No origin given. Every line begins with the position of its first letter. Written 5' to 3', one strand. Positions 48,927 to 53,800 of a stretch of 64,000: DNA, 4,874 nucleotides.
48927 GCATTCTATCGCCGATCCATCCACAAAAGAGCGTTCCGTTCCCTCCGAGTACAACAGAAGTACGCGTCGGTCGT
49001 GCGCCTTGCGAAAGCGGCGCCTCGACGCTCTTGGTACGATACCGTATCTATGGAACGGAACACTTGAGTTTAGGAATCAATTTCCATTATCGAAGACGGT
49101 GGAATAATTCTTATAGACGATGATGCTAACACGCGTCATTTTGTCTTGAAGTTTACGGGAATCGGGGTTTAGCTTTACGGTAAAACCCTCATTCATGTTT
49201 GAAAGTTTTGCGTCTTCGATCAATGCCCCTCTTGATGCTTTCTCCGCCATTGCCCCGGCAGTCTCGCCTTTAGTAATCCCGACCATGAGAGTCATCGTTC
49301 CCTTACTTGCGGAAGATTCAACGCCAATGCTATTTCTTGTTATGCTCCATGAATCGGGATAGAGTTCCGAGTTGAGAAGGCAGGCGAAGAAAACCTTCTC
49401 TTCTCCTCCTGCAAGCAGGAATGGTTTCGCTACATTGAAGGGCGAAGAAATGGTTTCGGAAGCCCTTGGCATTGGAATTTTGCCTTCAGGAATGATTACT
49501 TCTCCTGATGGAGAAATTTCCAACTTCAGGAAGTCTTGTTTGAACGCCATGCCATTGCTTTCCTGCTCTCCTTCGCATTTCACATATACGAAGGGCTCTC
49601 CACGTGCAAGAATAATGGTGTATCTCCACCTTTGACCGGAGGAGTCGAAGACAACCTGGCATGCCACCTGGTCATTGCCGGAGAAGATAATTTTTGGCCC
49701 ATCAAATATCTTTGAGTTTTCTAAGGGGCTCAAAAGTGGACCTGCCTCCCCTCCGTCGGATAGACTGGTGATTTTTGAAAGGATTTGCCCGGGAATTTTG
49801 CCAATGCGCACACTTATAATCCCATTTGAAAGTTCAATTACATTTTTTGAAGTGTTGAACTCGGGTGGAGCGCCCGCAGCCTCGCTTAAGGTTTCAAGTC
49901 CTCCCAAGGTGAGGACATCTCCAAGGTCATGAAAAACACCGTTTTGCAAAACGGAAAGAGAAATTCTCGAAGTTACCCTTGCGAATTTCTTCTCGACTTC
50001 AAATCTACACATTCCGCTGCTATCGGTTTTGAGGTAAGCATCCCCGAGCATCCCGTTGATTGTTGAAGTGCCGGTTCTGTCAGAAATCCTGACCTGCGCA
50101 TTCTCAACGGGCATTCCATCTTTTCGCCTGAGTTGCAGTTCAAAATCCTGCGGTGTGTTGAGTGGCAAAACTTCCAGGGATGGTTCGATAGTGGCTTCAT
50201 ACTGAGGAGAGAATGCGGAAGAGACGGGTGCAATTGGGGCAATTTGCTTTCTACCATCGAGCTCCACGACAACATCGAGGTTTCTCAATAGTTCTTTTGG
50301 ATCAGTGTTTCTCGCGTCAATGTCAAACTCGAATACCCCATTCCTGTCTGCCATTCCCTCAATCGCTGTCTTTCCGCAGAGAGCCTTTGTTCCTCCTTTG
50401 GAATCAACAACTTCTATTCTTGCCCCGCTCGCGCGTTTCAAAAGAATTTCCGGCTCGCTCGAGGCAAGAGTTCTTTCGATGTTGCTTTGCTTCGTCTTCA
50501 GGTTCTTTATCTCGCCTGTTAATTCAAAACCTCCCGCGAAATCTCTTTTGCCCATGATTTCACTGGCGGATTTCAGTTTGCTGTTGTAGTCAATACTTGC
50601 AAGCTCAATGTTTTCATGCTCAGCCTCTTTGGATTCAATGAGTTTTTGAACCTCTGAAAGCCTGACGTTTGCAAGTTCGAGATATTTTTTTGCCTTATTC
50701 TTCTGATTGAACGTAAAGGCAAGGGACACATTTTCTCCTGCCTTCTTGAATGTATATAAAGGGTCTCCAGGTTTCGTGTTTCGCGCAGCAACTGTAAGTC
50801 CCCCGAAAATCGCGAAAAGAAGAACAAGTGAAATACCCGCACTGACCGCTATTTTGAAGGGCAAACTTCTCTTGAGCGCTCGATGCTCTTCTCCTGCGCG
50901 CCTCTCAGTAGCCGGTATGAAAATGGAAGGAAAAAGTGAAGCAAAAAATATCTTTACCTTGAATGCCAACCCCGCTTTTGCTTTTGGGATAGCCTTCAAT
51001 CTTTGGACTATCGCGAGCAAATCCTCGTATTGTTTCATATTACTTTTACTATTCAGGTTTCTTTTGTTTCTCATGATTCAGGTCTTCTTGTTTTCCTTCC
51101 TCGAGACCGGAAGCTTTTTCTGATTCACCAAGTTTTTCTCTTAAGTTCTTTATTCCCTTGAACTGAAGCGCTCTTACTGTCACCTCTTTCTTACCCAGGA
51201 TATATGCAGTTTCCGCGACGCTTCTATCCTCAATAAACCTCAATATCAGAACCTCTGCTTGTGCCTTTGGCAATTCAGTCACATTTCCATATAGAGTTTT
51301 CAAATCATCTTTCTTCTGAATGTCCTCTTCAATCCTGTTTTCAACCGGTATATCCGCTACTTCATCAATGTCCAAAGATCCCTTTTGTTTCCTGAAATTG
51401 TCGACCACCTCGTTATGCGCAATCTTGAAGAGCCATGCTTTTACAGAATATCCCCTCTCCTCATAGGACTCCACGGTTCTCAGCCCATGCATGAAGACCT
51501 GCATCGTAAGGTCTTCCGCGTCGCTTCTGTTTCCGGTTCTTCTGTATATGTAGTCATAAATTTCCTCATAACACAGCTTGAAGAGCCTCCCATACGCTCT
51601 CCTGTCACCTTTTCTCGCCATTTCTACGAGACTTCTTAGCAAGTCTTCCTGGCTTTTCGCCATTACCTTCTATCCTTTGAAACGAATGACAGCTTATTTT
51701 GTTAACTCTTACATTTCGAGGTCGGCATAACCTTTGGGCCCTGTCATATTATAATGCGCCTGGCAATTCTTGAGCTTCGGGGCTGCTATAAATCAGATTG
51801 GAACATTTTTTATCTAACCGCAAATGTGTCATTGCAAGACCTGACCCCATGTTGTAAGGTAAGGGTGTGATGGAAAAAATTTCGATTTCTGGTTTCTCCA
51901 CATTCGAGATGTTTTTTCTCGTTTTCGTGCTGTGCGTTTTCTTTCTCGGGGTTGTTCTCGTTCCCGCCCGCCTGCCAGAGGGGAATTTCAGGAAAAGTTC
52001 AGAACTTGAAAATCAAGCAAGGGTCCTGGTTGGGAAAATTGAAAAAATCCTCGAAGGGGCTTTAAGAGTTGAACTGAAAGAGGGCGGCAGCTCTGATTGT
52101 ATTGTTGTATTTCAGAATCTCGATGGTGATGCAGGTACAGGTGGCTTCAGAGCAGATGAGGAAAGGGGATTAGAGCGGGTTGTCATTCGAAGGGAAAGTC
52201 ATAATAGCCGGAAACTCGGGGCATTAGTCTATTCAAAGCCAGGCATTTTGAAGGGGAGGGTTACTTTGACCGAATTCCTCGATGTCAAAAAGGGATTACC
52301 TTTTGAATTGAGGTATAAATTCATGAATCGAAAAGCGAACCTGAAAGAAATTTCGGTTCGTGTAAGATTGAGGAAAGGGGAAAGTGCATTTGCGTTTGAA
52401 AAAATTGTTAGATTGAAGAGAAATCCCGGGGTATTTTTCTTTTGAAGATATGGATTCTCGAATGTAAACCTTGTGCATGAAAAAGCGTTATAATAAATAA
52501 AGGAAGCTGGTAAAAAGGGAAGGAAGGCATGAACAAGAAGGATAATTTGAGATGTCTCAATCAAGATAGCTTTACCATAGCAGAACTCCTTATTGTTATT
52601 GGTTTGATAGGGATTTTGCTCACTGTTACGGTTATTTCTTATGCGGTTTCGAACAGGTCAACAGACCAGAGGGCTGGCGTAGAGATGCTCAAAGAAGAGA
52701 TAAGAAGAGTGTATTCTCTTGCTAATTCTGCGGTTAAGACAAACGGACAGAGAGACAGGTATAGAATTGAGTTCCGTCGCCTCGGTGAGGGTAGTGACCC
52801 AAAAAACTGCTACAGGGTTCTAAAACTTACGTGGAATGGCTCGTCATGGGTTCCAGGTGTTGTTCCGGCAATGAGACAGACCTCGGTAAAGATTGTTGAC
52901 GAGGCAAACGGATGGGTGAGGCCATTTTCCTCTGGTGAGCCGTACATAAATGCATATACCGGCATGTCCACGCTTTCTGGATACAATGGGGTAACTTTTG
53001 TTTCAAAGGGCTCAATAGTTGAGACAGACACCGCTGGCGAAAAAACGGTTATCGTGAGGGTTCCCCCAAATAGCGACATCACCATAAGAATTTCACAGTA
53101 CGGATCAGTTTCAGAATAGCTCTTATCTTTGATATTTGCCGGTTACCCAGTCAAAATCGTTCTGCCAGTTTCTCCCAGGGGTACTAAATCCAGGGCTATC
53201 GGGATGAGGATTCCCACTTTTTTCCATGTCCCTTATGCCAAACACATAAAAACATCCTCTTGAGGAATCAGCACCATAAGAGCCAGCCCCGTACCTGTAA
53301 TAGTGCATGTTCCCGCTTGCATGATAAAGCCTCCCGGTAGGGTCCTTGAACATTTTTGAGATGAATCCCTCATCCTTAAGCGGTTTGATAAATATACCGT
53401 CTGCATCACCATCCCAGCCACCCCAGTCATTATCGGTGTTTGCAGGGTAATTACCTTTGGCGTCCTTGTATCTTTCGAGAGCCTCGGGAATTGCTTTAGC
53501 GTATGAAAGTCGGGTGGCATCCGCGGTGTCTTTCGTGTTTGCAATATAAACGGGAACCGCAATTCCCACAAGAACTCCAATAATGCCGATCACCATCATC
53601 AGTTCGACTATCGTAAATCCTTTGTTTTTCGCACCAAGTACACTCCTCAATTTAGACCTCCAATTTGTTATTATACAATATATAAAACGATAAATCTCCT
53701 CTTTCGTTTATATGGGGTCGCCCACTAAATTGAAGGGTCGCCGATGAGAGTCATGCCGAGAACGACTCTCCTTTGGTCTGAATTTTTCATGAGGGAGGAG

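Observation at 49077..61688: Minor-pilin island with ECF sigma/anti-sigma pair, clan-CD peptidase lipoprotein and two giant prepilin-leader proteins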

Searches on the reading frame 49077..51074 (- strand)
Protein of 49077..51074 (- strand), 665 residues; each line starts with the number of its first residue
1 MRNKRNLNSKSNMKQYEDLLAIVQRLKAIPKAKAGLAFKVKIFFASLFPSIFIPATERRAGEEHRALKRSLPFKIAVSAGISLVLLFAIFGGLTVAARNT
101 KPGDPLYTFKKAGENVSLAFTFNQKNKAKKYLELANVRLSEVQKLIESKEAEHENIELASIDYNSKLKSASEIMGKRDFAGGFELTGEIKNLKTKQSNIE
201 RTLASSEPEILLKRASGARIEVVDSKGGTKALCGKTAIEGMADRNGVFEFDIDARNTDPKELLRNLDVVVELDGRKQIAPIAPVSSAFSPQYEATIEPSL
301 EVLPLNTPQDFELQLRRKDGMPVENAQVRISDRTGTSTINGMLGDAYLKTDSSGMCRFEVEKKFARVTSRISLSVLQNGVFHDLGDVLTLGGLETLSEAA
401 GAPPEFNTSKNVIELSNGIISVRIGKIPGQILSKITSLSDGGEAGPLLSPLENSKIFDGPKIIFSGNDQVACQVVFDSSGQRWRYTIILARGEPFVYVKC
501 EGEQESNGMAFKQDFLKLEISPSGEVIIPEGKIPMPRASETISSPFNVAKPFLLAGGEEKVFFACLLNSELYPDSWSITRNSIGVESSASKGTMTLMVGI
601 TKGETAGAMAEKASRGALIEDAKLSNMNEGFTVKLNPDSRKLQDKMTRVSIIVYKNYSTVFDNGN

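Call 4: search_protein_families(library=pfam, proteins=[window:49077-51074:-], max_evalue=0.1)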
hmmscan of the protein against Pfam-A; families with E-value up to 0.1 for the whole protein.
window:49077-51074:- (665 aa): 3 families
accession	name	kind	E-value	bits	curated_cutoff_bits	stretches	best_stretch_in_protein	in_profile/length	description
PF18915.5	DUF5667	-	6.2e-16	59.1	27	1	100-188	2-77/99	Domain of unknown function (DUF5667)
PF10670.15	DUF4198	-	0.0048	17.5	34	1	294-362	126-197/209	Domain of unknown function (DUF4198)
PF11974.14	bMG3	-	0.02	15.2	34.9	0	318-362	23-60/103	Bacterial alpha-2-macroglobulin MG3 domain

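Call 58: search_protein_families(library=ncbifam, proteins=[window:49077-51074:-], max_evalue=0.01)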
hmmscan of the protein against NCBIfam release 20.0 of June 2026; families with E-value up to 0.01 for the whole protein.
window:49077-51074:- (665 aa): 0 families

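Call 63: search_solved_structures(query=window:49077-51074:-, max_evalue=10, show_alignments=2)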
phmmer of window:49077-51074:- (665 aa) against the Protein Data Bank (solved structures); distinct sequences matched with E-value up to 10: 1.
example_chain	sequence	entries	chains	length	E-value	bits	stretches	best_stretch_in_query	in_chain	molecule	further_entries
2ddi_A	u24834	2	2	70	3.2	9.5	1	481-504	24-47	WAP, follistatin/kazal, immunoglobulin, kunitz and netrin domain containing 1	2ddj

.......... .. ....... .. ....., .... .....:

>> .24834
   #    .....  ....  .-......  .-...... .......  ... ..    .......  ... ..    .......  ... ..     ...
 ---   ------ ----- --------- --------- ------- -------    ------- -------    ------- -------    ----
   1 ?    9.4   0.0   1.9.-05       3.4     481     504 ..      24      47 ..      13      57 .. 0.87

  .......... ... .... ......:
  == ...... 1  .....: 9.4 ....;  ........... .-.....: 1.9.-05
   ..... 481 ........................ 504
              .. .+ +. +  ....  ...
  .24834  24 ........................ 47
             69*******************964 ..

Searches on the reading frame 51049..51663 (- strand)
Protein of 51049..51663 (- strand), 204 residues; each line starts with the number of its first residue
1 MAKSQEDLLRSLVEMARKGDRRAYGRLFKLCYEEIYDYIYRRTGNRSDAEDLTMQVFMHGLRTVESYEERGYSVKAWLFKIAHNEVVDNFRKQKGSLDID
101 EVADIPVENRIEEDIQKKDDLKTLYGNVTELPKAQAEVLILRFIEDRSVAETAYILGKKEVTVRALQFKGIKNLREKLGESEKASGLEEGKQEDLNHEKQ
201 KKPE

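Call 4: search_protein_families(library=pfam, proteins=[window:51049-51663:-], max_evalue=0.1)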
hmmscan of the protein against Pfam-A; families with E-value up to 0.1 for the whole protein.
window:51049-51663:- (204 aa): 6 families
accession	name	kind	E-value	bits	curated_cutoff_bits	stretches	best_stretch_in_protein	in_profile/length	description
PF04542.20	Sigma70_r2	-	2.2e-15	56.6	24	1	28-94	2-69/71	Sigma-70 region 2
PF04545.22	Sigma70_r4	-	2.6e-09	36.9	24.1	1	130-176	4-50/50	Sigma-70, region 4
PF08281.18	Sigma70_r4_2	-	9.9e-08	32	25.7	1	130-172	10-52/54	Sigma-70, region 4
PF07638.17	Sigma70_ECF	-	1.6e-05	25.3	21.1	1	11-164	6-169/185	ECF sigma factor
PF18932.5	DUF5681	-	0.092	13.8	27.5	0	3-31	44-72/77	Family of unknown function (DUF5681)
PF10398.14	DUF2443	-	0.095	13.2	25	0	78-118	22-62/79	Protein of unknown function (DUF2443)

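Call 58: search_protein_families(library=ncbifam, proteins=[window:51049-51663:-], max_evalue=0.01)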
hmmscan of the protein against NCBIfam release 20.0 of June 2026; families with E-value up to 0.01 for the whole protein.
window:51049-51663:- (204 aa): 86 families (the best 25 are shown)
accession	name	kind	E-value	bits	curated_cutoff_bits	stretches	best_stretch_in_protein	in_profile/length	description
TIGR02952.1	Sig70_famx2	equivalog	2.3e-41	141.5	206.45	1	12-177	1-169/170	ECF subfamily RNA polymerase sigma factor, BldN family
NF007220.0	PRK09639.1-5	equivalog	1.8e-25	89.7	260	1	23-189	4-175/181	RNA polymerase sigma factor SigX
TIGR02937.1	sigma70-ECF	superfamily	3e-25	88.8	42.9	1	23-178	2-165/165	sigma-70 family RNA polymerase sigma factor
NF007223.0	PRK09641.1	equivalog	7.1e-23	81.4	209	1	7-180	3-186/187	RNA polymerase sigma factor SigW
NF009166.1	PRK12513.1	equivalog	8.2e-23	81.1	206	1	11-182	11-190/193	RNA polymerase sigma factor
NF007230.0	PRK09648.1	subfamily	9.4e-22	77.7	209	1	3-181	7-192/195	RNA polymerase sigma factor ShbA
TIGR02950.1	SigM_subfam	subfamily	1.1e-21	77.4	147.95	1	27-177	5-157/159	RNA polymerase sigma factor, SigM family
NF007216.0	PRK09638.1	equivalog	9.8e-21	74.3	194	1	11-182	7-178/180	RNA polymerase sigma factor SigY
TIGR02948.1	SigW_bacill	equivalog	1.1e-20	74.5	243.1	1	8-179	4-185/187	RNA polymerase sigma factor SigW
NF007226.0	PRK09644.1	equivalog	1.3e-20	74.1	199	1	27-181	6-160/166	RNA polymerase sigma factor SigM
NF009168.0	PRK12515.1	subfamily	1e-19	70.8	236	1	10-188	10-185/189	RNA polymerase sigma factor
NF058625.1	sigma_PG0214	equivalog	2.4e-19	69.7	130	1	29-183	11-166/170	GFO_1088 family ECF-type sigma factor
TIGR02983.1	SigE-fam_strep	subfamily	3.5e-19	69.3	141.55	1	23-180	7-160/162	SigE family RNA polymerase sigma factor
NF007217.0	PRK09639.1-1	equivalog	1.6e-18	67.2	239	1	25-179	6-166/194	RNA polymerase sigma factor SigX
NF053879.1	RNAPolSigSigVBac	equivalog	2e-18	66.6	190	1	33-181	15-158/160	RNA polymerase sigma factor SigV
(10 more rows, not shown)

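Call 62: search_solved_structures(query=window:51049-51663:-, max_evalue=0.001)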
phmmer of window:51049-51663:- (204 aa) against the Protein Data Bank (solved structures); distinct sequences matched with E-value up to 0.001: 22.
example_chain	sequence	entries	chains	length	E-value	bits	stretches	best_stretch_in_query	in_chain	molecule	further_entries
6dxo_A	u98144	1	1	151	1.4e-23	86.9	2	11-94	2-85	RNA polymerase ECF-subfamily sigma factor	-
5wuq_A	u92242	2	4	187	1.3e-14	57.7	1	7-178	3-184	ECF RNA polymerase sigma factor SigW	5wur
9m9d_F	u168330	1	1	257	6.4e-11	45.6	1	23-179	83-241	ECF RNA polymerase sigma factor SigE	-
9m9e_F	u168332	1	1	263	6.8e-11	45.5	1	23-179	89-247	ECF RNA polymerase sigma factor SigE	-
9m98_F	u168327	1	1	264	6.9e-11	45.5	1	23-179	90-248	ECF RNA polymerase sigma factor SigE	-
7qh5_A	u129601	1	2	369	1.1e-08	38.4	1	13-90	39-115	RNA polymerase sigma factor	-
1h3l_A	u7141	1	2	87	3.4e-06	30.2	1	32-94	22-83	RNA POLYMERASE SIGMA FACTOR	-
8z6g_B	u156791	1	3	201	4.8e-06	29.7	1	10-170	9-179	RNA polymerase sigma factor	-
6in7_B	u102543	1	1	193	4.9e-06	29.7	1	10-170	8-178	RNA polymerase sigma-H factor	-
6jcy_F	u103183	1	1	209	5e-06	29.6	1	32-192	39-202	ECF RNA polymerase sigma factor SigH,ECF RNA polymerase sigma factor SigE,ECF RNA polymera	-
9isn_F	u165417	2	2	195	6.7e-06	29.2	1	40-176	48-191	ECF sigma factor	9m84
6dv9_F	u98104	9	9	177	8.2e-06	29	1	23-178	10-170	ECF RNA polymerase sigma factor SigL | RNA polymerase sigma factor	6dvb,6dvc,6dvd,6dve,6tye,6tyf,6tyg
6jbq_F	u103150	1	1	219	1.8e-05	27.8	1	3-171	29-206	ECF RNA polymerase sigma-E factor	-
1or7_A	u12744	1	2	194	2.2e-05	27.5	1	10-171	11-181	RNA polymerase sigma-E factor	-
2o7g_A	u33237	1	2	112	2.8e-05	27.2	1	4-93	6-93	Probable RNA polymerase sigma-C factor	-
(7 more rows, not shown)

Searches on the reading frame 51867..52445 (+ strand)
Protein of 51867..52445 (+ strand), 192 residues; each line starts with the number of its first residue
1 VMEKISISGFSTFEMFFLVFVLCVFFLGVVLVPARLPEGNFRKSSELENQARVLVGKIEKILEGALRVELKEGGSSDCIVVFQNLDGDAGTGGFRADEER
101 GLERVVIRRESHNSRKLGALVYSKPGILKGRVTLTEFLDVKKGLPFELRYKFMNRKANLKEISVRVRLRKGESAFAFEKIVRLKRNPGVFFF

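Call 4: search_protein_families(library=pfam, proteins=[window:51867-52445:+], max_evalue=0.1)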
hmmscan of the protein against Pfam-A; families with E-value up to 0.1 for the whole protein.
window:51867-52445:+ (192 aa): 1 family
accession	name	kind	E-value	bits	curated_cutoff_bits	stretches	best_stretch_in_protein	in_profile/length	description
PF13567.11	DUF4131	-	0.035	14.2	31.6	0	17-63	31-78/165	Domain of unknown function (DUF4131)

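Call 58: search_protein_families(library=ncbifam, proteins=[window:51867-52445:+], max_evalue=0.01)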
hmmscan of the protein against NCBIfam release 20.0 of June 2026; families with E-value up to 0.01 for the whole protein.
window:51867-52445:+ (192 aa): 0 families

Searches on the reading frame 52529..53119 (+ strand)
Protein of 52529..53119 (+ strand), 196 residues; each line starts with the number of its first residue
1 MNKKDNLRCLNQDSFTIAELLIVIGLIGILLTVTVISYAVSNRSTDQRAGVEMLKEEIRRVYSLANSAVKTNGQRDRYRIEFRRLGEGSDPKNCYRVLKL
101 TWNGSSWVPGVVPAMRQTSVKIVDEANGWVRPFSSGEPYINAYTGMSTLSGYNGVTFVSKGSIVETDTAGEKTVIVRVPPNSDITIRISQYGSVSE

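Call 4: search_protein_families(library=pfam, proteins=[window:52529-53119:+], max_evalue=0.1)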
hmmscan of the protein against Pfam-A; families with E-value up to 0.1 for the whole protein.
window:52529-53119:+ (196 aa): 1 family
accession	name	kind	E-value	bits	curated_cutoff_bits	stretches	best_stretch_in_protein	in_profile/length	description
PF07963.17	N_methyl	-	0.0032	17.4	21.2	1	11-33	3-25/27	Prokaryotic N-terminal methylation motif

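Call 58: search_protein_families(library=ncbifam, proteins=[window:52529-53119:+], max_evalue=0.01)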
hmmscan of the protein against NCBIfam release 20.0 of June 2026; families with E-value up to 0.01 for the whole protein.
window:52529-53119:+ (196 aa): 2 families
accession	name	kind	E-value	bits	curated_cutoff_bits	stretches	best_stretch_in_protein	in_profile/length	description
TIGR01708.2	typeII_sec_gspH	equivalog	0.00012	22.2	80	1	15-73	4-62/169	type II secretion system minor pseudopilin GspH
NF040999.1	pilin_ComGC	equivalog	0.0079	16.4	75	0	13-66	2-57/84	competence type IV pilus major pilin ComGC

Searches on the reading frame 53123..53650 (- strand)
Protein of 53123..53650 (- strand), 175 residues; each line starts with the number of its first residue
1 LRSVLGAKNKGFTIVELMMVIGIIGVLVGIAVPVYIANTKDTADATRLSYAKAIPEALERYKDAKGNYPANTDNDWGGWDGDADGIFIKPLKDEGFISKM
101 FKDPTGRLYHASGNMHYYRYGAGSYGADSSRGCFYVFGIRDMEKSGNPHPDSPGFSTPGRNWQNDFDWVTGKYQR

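Call 4: search_protein_families(library=pfam, proteins=[window:53123-53650:-], max_evalue=0.1)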
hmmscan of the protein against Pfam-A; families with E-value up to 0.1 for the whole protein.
window:53123-53650:- (175 aa): 1 family
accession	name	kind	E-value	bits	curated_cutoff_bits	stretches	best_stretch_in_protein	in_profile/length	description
PF07963.17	N_methyl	-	3.1e-06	27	21.2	1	8-31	3-26/27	Prokaryotic N-terminal methylation motif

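Call 58: search_protein_families(library=ncbifam, proteins=[window:53123-53650:-], max_evalue=0.01)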
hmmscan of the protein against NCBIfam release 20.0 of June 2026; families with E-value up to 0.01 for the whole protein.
window:53123-53650:- (175 aa): 8 families
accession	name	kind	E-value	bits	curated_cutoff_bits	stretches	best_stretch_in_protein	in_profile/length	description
TIGR01710.1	typeII_sec_gspG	equivalog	1.9e-12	47.3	88.85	1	10-132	1-122/134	type II secretion system major pseudopilin GspG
NF041775.1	typeIV_PilA_Myxo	equivalog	1.2e-07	31.9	400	1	5-40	6-41/214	type IV pilin protein PilA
NF007862.0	PRK10574.1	equivalog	2.6e-07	30.8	138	1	8-42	3-37/145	prepilin peptidase-dependent pilin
NF040999.1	pilin_ComGC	equivalog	6e-06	26.4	75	1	10-65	2-57/84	competence type IV pilus major pilin ComGC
TIGR01708.2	typeII_sec_gspH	equivalog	6.7e-06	26.2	80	1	10-51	2-44/169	type II secretion system minor pseudopilin GspH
TIGR02532.1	IV_pilin_GFxxxE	domain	7.1e-06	25.7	16.3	1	10-32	2-24/24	prepilin-type N-terminal cleavage/methylation domain-containing protein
NF041013.1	T4P_ComGE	equivalog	7.5e-05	22.8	49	1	8-65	2-60/83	competence type IV pilus minor pilin ComGE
TIGR02596.1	TIGR02596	subfamily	0.00065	19.8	70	1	12-46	1-38/196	Verru_Chthon cassette protein D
